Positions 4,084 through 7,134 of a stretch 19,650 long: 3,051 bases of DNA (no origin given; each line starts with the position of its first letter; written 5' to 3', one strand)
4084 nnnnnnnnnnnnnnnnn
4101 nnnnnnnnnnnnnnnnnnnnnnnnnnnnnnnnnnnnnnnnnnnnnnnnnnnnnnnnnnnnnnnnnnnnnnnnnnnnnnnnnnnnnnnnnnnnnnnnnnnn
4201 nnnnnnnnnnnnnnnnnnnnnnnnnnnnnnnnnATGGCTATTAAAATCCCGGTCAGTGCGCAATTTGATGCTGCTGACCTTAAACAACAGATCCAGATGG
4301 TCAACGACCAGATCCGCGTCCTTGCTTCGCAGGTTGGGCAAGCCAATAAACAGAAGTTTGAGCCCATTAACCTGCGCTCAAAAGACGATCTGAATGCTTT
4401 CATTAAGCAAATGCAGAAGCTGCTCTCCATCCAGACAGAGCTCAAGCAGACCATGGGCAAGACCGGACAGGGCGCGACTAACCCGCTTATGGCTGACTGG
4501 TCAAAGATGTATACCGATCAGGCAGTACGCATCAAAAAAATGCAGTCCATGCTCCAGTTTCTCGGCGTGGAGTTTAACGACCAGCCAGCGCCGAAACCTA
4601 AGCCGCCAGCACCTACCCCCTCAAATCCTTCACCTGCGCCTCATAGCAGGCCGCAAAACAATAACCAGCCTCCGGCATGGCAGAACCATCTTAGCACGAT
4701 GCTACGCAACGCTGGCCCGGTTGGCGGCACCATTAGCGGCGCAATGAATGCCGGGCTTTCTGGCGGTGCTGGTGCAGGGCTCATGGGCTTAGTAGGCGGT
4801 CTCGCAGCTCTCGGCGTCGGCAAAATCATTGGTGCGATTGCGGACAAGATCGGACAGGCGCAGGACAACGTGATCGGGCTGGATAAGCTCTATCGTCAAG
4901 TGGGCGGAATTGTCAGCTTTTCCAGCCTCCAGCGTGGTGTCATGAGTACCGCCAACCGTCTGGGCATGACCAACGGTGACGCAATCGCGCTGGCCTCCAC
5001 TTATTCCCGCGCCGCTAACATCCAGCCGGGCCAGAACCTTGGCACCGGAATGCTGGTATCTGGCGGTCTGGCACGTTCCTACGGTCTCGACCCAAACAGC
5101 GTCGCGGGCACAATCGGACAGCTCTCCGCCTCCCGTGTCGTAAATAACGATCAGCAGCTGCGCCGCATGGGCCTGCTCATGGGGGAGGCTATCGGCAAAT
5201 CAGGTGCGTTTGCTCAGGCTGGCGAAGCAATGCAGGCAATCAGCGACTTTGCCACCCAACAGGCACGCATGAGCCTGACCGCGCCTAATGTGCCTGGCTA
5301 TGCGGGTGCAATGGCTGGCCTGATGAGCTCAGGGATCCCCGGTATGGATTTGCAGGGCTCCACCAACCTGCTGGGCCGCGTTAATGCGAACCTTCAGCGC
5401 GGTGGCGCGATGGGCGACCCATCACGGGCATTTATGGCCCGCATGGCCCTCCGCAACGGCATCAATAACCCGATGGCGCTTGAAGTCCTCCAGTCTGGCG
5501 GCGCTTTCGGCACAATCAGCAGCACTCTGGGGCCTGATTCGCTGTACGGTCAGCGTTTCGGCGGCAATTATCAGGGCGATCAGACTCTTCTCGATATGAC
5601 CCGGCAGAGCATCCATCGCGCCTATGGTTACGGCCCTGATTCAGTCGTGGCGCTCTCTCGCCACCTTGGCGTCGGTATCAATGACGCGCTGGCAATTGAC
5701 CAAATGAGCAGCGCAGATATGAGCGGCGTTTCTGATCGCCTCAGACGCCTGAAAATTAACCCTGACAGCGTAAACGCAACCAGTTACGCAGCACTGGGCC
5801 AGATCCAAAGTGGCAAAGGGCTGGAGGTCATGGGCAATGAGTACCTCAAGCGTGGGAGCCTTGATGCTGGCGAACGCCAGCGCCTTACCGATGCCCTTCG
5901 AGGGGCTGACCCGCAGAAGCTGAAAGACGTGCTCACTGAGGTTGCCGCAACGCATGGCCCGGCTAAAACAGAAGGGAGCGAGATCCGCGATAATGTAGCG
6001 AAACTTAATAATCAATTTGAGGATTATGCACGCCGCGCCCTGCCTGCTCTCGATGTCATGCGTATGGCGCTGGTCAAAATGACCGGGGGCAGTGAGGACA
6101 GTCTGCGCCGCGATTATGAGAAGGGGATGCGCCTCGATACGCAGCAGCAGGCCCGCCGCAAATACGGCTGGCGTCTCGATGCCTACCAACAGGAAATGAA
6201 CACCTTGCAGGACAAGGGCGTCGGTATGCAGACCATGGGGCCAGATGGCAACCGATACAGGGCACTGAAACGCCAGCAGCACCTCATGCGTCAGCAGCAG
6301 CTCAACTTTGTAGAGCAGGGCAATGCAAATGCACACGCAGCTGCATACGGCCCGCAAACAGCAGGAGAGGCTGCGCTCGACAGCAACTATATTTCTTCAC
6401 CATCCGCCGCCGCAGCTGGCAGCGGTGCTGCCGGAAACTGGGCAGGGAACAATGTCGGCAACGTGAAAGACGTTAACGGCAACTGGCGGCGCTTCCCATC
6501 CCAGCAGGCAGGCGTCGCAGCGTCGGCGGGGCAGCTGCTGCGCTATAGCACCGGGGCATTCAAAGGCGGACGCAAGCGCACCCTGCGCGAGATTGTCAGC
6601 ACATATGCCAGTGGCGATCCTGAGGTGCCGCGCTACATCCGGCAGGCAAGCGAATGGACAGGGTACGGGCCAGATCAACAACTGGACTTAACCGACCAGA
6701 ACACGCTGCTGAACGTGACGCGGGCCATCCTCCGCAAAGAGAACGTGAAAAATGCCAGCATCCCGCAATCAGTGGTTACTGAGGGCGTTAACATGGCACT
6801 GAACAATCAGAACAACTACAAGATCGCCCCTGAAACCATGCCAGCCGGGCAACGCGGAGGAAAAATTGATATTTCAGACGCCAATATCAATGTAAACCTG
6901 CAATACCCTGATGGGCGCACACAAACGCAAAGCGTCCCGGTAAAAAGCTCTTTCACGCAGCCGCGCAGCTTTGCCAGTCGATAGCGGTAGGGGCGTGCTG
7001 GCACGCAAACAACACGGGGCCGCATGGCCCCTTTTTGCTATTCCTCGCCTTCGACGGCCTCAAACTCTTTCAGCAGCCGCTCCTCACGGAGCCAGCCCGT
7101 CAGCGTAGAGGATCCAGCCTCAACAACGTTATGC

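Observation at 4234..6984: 916-aa coiled-coil / proline-rich / glycine-zipper protein of unknown function, partnered with the zinc-ribbon gene: candidate novel membrane-active system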

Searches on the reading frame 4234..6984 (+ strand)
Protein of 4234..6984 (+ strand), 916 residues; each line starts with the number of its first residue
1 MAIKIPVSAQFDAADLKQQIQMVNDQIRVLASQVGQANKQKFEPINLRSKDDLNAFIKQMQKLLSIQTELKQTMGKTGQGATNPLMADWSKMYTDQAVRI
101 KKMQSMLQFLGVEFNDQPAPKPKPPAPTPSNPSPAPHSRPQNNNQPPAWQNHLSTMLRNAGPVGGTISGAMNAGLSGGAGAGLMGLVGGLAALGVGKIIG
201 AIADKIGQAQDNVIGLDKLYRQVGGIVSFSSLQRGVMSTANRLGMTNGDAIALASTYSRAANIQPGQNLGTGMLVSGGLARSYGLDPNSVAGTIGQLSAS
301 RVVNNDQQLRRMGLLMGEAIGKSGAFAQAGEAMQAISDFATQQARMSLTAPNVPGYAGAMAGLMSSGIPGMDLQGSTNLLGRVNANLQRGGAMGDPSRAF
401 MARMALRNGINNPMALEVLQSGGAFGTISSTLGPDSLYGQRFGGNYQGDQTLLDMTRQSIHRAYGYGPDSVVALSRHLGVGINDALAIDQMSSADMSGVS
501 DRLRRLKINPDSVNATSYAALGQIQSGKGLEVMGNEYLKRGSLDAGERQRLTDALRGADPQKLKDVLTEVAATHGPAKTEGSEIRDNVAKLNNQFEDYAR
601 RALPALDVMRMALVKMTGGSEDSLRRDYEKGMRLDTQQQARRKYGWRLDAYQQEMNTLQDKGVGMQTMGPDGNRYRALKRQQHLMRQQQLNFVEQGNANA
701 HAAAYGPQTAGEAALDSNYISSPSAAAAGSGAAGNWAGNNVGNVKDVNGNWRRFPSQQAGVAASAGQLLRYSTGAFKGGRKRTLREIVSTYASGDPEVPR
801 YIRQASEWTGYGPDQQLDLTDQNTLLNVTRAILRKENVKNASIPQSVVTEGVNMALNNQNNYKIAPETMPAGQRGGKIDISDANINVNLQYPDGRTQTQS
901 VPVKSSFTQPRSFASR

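Call 5: search_protein_families(library=pfam, proteins=[window:4234-6984:+], max_evalue=0.01)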
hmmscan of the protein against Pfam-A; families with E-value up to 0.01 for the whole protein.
window:4234-6984:+ (916 aa): 0 families

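Call 6: search_protein_families(library=phrogs, proteins=[window:4234-6984:+], max_evalue=0.01)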
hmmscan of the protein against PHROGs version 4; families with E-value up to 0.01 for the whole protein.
window:4234-6984:+ (916 aa): 3 families
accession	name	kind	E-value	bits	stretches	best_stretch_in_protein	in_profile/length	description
phrog_669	-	lysis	4.1e-36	124.9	2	154-594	243-713/1946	endolysin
phrog_2276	-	tail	2.1e-15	57.5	1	660-866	424-628/673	tail length tape measure protein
phrog_873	-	head and packaging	4.1e-11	43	1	735-858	373-490/1277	endolysin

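Call 8: search_dna_similar(query=window:4234-6984:+, collection=phages, mode=protein, max_rows=25)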
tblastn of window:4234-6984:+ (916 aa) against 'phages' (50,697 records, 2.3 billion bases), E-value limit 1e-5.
Records with a match: 10; places in all: 10; records where one place covers at least 80% of the query: 0.
Best place of each record, by identity: <60% 10.
By first word of the organism name: Pseudomonas 3; Bordetella 2; Escherichia 1; Enterobacter 1; Yersinia 1; Aeromonas 1; Morganella 1.
By host as written in the record: Bordetella bronchiseptica 4715 2; Pseudomonas putida 2; Escherichia coli 1; Enterobacter sp. 1; Yersinia enterocolitica serotype O:8 1; Aeromonas hydrophila 1; Pseudomonas syringae 7C 1; Morganella sp. 1.
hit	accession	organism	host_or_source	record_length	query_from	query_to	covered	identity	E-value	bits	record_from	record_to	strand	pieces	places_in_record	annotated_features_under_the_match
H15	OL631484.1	Escherichia phage ECML-606-1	Escherichia coli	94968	1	655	72%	56.9%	0e+0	610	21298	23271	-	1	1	hypothetical protein (x2)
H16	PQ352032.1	Enterobacter phage phiT5282EW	Enterobacter sp.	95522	1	655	72%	56.9%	0e+0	610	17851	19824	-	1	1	hypothetical protein (x2)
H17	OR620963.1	Yersinia phage fHe-Yen8-01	Yersinia enterocolitica serotype O:8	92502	1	644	70%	52.4%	2e-167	547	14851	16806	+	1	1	endolysin | hypothetical protein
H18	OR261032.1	Aeromonas phage ST4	Aeromonas hydrophila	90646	1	649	71%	36.9%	1e-89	319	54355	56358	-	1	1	lytic transglycoslase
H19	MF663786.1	Bordetella phage vB_BbrM_PHB04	Bordetella bronchiseptica 4715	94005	1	618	67%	35.6%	1e-69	259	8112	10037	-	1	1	hypothetical protein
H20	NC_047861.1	Bordetella phage vB_BbrM_PHB04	Bordetella bronchiseptica 4715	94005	1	618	67%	35.6%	1e-69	259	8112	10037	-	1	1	internal virion protein with endolysin domain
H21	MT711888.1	Pseudomonas phage Dolphis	Pseudomonas putida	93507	1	688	65%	36.6%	3e-59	345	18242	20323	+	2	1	lytic transglycoslase | hypothetical protein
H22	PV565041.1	Pseudomonas phage Jeremy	Pseudomonas putida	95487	1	688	65%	36.6%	3e-59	345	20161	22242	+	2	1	lytic transglycoslase | hypothetical protein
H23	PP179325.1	Pseudomonas phage Touem01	Pseudomonas syringae 7C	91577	1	618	57%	27.8%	2e-26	179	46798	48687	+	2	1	mltC: membrane-bound lytic murein transglycosylase C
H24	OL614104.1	Morganella phage Mecenats66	Morganella sp.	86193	209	623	45%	29.4%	2e-41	172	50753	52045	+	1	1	hypothetical protein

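Call 11: search_protein_families(library=ncbifam, proteins=[window:4234-6984:+], max_evalue=0.01)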
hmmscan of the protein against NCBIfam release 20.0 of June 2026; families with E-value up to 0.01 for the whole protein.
window:4234-6984:+ (916 aa): 0 families

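Call 12: search_solved_structures(query=window:4234-6984:+, max_evalue=1, show_alignments=3)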
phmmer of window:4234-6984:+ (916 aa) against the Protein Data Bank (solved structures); distinct sequences matched with E-value up to 1: 0.

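Call 15: get_annotated_region(hit=H17, flank=12000)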
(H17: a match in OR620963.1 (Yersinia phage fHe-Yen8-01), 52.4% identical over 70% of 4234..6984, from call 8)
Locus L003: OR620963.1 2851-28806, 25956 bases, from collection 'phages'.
description: Yersinia phage fHe-Yen8-01, complete genome.
organism: Yersinia phage fHe-Yen8-01 (NCBI taxid 3080769)
taxonomy: Viruses; Duplodnaviria; Heunggongvirae; Uroviricota; Caudoviricetes
host: Yersinia enterocolitica serotype O:8; source: sewage; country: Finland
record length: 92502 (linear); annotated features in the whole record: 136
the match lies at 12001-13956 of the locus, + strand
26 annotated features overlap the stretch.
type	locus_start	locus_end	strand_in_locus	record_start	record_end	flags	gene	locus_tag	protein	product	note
CDS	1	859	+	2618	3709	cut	-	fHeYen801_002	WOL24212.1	particle associated protein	-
CDS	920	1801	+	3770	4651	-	-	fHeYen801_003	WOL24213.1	head maturation protease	phage particle associated protein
CDS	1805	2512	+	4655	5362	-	-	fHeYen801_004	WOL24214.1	particle associated protein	-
CDS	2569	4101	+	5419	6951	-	-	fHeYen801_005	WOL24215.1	major head protein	phage particle associated protein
CDS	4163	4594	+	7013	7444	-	-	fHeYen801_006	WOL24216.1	particle associated protein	-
CDS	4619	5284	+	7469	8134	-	-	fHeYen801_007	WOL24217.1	particle associated protein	-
CDS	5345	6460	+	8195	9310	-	-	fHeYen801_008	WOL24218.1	tail fiber protein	phage particle associated protein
CDS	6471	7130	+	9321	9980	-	-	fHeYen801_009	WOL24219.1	head protein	phage particle associated protein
CDS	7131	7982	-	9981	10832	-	-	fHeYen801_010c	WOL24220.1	hypothetical protein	-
CDS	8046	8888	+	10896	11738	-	-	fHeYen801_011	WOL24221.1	hypothetical protein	-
CDS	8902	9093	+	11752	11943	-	-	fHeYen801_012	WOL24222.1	hypothetical protein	-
CDS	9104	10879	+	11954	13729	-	-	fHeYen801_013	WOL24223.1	tail sheat protein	phage particle associated protein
CDS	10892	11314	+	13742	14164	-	-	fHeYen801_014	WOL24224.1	hypothetical protein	-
CDS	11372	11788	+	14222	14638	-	-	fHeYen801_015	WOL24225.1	hypothetical protein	-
CDS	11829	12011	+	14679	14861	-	-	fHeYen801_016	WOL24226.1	hypothetical protein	-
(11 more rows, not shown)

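Call 16: get_annotated_region(hit=H20, flank=12000)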
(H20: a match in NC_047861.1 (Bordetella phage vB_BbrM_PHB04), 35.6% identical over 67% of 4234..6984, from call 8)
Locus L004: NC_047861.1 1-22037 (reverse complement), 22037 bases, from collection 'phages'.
description: Bordetella phage vB_BbrM_PHB04, complete genome.
organism: Bordetella phage vB_BbrM_PHB04 (NCBI taxid 2029657)
taxonomy: Viruses; Duplodnaviria; Heunggongvirae; Uroviricota; Caudoviricetes; Phabquatrovirus; Phabquatrovirus PHB04
host: Bordetella bronchiseptica 4715; source: wastewater; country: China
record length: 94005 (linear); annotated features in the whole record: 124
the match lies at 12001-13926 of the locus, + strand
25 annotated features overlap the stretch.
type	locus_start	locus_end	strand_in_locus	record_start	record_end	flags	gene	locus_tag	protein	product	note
CDS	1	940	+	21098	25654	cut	-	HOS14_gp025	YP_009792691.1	surperfamily II DNA or RNA helicase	-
CDS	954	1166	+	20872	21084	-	-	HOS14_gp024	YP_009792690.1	hypothetical protein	-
CDS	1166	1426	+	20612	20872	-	-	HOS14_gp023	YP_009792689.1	hypothetical protein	-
CDS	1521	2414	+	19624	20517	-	-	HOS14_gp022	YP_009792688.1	head maturation protease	-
CDS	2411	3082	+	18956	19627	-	-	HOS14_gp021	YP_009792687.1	hypothetical protein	-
CDS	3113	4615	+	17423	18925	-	-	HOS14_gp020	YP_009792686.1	major head protein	-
CDS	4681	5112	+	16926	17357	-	-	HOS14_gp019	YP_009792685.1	hypothetical protein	-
CDS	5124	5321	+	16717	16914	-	-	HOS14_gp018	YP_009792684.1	hypothetical protein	-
CDS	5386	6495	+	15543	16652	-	-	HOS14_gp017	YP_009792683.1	tail fiber protein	-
CDS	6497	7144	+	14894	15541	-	-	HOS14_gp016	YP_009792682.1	virion structural protein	-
CDS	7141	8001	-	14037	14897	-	-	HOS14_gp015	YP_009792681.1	hypothetical protein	-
CDS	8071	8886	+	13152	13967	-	-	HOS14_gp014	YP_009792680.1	hypothetical protein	-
CDS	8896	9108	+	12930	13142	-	-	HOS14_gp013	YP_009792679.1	hypothetical protein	-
CDS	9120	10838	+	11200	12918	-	-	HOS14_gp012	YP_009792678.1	tail sheath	-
CDS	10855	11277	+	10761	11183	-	-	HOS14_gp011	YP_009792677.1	virion structural protein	-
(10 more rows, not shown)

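Call 18: search_protein_families(library=pfam, proteins=[L003:12001-14790:+, L004:12001-14925:+], max_evalue=1)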
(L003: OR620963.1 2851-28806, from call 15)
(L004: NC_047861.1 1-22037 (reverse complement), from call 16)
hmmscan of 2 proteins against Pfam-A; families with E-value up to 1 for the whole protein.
L003:12001-14790:+ (929 aa): 0 families

L004:12001-14925:+ (974 aa): 2 families
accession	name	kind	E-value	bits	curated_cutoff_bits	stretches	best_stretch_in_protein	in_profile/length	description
PF01464.25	SLT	-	1.5e-15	57.2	21.3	1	812-902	13-106/117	Transglycosylase SLT domain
PF00823.25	PPE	-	0.063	13.7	26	0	475-507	103-135/165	PPE family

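Call 20: find_homologous_proteins(query=window:4234-6984:+, max_evalue=0.00001)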
Query window:4234-6984:+ (916 aa): 346 proteins with E <= 0.00001 among 8000 candidates; the best 120 are listed.
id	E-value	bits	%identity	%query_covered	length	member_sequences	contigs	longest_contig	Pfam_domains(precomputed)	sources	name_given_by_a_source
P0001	0.0e+0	2006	100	100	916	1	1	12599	-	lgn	-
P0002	0.0e+0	2004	100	100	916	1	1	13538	-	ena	-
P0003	0.0e+0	1994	99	100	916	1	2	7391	-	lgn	-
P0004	0.0e+0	1984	98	100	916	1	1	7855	-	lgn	-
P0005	0.0e+0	1974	97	100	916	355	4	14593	-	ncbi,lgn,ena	ncbi:lytic transglycosylase [Escherichia coli]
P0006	0.0e+0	1958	97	100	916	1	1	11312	-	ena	-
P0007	0.0e+0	1948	97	100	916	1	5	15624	-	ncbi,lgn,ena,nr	ncbi:TPA: lytic transglycosylase [Enterobacter asburiae]|nr:lytic transglycosylase [Enterobacter asb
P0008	0.0e+0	1906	97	98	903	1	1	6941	-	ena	-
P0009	0.0e+0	1905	95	100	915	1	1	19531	-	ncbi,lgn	ncbi:TPA: lytic transglycosylase [Enterobacter cloacae subsp. cloacae]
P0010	0.0e+0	1903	95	100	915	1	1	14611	-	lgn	-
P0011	0.0e+0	1902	94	100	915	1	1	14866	-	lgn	-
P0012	0.0e+0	1902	95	100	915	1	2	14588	-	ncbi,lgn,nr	ncbi:TPA: lytic transglycosylase [Yersinia enterocolitica]|nr:lytic transglycosylase [Yersinia enter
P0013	0.0e+0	1901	94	100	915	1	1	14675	-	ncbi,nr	ncbi:lytic transglycosylase [Citrobacter freundii]|nr:lytic transglycosylase [Citrobacter freundii]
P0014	0.0e+0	1899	94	100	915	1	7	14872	-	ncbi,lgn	ncbi:lytic transglycosylase [Serratia marcescens]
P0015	0.0e+0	1898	94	100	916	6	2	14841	-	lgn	-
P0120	0.0e+0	1508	79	100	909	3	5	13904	PF01464.26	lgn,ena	-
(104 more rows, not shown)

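Call 40: find_related_loci(query=window:4234-6984:+, collection=viral_contigs, flank=10000)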
Query window:4234-6984:+ (916 aa) in viral_contigs; peptide patterns used: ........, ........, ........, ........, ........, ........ (x = any residue, [..] = any of these).
3 stretches matched a pattern, but none encodes a relative of the query by tblastn (E <= 1e-3).

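Call 57: search_protein_representatives(protein=window:4234-6984:+)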
Query: 916 residues. Proteins with E-value up to 0.001 (for the whole library): 840; up to 1e-10: 555; up to 1e-30: 253. The best 150 are listed.
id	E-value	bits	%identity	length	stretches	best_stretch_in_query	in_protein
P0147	9.3e-268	907.3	61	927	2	1-728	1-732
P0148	3.1e-250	849.3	51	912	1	1-916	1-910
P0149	6.4e-233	792.0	60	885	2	1-453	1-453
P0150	7.4e-221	752.1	48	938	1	1-863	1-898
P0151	7.7e-186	636.3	45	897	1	1-899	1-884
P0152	7.9e-161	553.5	45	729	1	184-912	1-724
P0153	6.7e-155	533.9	41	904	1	1-724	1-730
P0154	3.6e-151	521.6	42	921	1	1-712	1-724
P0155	2.1e-148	512.4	47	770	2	151-697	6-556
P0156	1.9e-147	509.3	42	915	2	1-641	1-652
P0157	3.6e-138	478.6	39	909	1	1-916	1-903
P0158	2.1e-136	472.7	41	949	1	1-700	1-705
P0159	4.9e-122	425.2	38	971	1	1-749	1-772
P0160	1.2e-121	423.9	39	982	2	1-652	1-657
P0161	6.0e-116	405.1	40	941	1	1-636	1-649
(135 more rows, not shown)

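Call 71: search_dna_similar(query=window:4234-6984:+, collection=plasmids, mode=protein, max_evalue=1e-10, max_rows=60)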
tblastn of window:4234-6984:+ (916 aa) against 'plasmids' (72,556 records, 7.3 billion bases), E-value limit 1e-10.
Records with a match: 23; places in all: 29; records where one place covers at least 80% of the query: 13.
Best place of each record, by identity: 95-99% 8; 90-95% 3; 80-90% 2; 60-80% 2; <60% 8.
By first word of the organism name: Escherichia 6; Enterobacter 5; Citrobacter 5; Klebsiella 2; Kosakonia 2; Yersinia 1; Atlantibacter 1; Rhodovastum 1.
By predicted mobility (MOB-suite, as given by PLSDB): non-mobilizable 23.
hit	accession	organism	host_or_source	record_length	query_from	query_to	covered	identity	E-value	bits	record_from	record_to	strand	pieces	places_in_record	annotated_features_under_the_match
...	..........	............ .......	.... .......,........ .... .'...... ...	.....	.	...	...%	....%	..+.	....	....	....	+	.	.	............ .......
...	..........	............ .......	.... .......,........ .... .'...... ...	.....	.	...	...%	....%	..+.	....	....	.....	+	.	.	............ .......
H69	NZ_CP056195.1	Klebsiella pneumoniae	culture,Freshwater sample from ...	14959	1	916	100%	98.4%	0e+0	1531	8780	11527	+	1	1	lytic transglycosylase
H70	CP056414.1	Escherichia coli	culture,Wastewater effluent sample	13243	1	916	100%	98.0%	0e+0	1529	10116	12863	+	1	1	record has no annotation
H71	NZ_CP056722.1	Enterobacter hormaechei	culture,Wastewater effluent sample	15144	1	916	100%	98.0%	0e+0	1521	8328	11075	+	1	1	hypothetical protein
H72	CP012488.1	Enterobacter sp. FY-07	cell culture,oilfield produced water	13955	1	916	100%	96.8%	0e+0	1522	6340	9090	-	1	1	lytic transglycosylase catalytic | hypothetical protein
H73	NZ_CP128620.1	Enterobacter roggenkampii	Homo sapiens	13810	1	916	100%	95.7%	0e+0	1466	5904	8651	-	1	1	lytic transglycosylase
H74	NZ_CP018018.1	Kosakonia radicincitans DSM 16656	winter wheat,phyllosphere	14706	1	910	99%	92.9%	0e+0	1404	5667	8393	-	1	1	lytic transglycosylase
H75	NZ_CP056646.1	Citrobacter freundii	culture,Freshwater sample from ...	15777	1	910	99%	92.6%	0e+0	1404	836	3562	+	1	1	hypothetical protein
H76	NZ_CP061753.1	Escherichia coli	Ovis aries,Isolate,finished sheep/lamb ...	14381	1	916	100%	89.3%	0e+0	1348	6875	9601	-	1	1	lytic transglycosylase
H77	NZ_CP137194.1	Citrobacter freundii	Homo sapiens,urine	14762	1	916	100%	86.7%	0e+0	1290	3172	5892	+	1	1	lytic transglycosylase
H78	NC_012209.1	Yersinia enterocolitica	-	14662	1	915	95%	90.9%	0e+0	1384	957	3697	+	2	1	hypothetical protein (x2)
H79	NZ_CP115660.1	Kosakonia oryzendophytica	cell culture,oilfield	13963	320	916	65%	96.3%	0e+0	1063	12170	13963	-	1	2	none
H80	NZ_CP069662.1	Escherichia coli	Homo sapiens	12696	1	717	78%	58.2%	0e+0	717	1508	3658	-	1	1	transglycosylase SLT domain-containing protein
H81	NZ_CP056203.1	Citrobacter sp. RHBSTW-00986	culture,Wastewater influent sample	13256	1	717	78%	58.2%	0e+0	717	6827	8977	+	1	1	transglycosylase SLT domain-containing protein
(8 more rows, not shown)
